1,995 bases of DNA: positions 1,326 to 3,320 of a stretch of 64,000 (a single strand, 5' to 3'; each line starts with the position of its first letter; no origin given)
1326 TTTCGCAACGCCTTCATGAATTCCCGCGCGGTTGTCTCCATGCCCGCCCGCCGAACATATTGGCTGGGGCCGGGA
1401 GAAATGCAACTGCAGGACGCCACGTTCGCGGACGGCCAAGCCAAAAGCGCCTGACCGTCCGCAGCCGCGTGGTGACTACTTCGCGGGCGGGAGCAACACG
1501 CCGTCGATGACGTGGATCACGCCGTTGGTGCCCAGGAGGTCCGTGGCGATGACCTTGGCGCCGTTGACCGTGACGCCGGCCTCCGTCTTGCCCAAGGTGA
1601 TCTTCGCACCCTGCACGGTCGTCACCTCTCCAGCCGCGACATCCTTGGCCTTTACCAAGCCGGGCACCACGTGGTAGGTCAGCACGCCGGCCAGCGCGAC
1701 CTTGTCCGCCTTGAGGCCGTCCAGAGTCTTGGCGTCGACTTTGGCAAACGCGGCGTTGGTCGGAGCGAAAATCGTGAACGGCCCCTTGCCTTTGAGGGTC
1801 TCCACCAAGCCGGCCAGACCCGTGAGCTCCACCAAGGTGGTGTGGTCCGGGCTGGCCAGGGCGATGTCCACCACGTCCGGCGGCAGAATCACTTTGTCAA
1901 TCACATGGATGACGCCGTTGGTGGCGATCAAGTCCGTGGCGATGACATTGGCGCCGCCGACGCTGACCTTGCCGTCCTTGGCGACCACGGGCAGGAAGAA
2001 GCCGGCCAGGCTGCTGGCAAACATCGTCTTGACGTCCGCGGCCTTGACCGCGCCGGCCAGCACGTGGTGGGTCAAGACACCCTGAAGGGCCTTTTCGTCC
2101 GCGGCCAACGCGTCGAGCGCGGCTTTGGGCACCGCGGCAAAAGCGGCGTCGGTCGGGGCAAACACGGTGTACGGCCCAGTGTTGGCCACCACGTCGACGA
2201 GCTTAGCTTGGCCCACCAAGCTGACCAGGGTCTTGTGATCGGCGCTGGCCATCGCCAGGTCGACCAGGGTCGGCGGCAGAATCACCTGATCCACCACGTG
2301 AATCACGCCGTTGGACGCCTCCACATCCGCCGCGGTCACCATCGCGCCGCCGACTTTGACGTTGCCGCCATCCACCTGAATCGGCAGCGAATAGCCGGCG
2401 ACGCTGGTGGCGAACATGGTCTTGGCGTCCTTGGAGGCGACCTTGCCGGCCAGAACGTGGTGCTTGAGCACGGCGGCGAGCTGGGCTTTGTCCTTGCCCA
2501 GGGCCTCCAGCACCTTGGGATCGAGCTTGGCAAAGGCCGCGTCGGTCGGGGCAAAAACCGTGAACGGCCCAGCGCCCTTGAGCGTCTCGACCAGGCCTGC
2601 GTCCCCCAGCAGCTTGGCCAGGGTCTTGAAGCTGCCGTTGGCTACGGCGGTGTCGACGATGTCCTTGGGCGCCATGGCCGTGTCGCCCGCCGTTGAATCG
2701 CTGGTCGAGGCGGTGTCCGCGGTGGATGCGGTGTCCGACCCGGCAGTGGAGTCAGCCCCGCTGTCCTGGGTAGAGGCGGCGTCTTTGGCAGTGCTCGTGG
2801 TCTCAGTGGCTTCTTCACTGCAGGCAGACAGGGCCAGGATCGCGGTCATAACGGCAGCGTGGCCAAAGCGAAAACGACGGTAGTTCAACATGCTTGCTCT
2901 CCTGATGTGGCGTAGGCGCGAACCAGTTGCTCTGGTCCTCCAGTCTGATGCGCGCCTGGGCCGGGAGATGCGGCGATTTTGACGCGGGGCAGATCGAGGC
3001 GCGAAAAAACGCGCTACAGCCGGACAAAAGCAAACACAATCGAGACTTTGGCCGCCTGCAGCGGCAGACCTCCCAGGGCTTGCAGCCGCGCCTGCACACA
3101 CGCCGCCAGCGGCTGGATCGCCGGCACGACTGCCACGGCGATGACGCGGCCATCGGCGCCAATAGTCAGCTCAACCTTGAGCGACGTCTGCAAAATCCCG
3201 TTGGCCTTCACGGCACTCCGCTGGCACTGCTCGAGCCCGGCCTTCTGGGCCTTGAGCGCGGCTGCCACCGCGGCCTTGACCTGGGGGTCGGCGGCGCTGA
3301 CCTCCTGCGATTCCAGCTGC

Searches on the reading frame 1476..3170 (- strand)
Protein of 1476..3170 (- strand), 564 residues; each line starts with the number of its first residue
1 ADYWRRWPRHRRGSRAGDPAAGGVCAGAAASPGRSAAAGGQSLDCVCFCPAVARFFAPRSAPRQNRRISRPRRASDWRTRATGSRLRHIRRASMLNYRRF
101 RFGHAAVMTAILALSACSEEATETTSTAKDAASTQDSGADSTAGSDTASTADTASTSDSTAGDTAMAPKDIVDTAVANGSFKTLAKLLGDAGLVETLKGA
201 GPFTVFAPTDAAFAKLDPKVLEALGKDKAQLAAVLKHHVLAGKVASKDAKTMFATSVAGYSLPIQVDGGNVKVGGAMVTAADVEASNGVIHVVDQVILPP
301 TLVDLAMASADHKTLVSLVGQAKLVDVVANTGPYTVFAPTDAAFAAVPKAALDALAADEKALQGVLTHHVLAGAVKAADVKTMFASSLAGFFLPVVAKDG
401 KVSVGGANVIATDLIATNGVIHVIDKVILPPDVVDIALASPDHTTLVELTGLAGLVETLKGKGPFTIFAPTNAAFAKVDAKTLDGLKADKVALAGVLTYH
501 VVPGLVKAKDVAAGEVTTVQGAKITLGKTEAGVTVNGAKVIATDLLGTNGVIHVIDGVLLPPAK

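Call 8: search_protein_families(library=pfam, proteins=[window:1476-3170:-], max_evalue=0.001)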
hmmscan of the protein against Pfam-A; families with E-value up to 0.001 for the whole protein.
window:1476-3170:- (564 aa): 1 family
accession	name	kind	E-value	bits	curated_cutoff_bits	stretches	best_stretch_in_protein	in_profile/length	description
PF02469.27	Fasciclin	-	6.4e-106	349.8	22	3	180-299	2-123/123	Fasciclin domain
